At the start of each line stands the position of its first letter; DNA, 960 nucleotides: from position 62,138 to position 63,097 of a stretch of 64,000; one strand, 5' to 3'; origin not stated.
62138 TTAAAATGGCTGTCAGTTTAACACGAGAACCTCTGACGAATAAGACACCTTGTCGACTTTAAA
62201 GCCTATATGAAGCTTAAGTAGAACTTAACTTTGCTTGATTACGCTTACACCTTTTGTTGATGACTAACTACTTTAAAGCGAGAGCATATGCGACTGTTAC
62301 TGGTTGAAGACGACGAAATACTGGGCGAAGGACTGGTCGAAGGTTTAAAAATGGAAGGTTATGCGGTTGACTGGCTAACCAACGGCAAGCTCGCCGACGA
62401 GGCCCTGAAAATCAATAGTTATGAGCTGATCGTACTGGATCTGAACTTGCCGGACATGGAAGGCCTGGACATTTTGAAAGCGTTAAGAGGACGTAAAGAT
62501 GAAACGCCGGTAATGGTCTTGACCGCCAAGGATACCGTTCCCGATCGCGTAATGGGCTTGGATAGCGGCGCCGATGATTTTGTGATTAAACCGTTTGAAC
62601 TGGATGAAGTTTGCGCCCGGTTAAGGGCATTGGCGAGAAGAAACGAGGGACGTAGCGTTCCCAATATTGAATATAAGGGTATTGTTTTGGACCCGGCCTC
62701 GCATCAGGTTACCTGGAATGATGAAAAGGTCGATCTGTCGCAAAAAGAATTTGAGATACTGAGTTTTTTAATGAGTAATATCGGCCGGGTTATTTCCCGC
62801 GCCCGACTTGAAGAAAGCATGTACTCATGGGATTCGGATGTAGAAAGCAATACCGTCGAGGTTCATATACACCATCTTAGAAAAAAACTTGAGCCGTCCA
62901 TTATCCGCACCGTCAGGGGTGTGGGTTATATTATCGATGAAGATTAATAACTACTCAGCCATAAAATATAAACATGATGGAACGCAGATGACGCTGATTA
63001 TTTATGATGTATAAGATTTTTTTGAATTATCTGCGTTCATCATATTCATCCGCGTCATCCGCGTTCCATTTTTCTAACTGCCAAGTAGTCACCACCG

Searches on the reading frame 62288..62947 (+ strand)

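Call 123: search_protein_families(library=pfam, max_evalue=0.00001, proteins=[window:62288-62947:+])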
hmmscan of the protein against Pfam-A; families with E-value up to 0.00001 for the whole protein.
window:62288-62947:+ (219 aa): 2 families
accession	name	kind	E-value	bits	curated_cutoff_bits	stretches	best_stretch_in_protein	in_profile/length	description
PF00072.30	Response_reg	-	1.8e-26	92.9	30.2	1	4-112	2-110/111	Response regulator receiver domain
PF00486.34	Trans_reg_C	-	1.2e-24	86.6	26.2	1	146-215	2-76/77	Transcriptional regulatory protein, C terminal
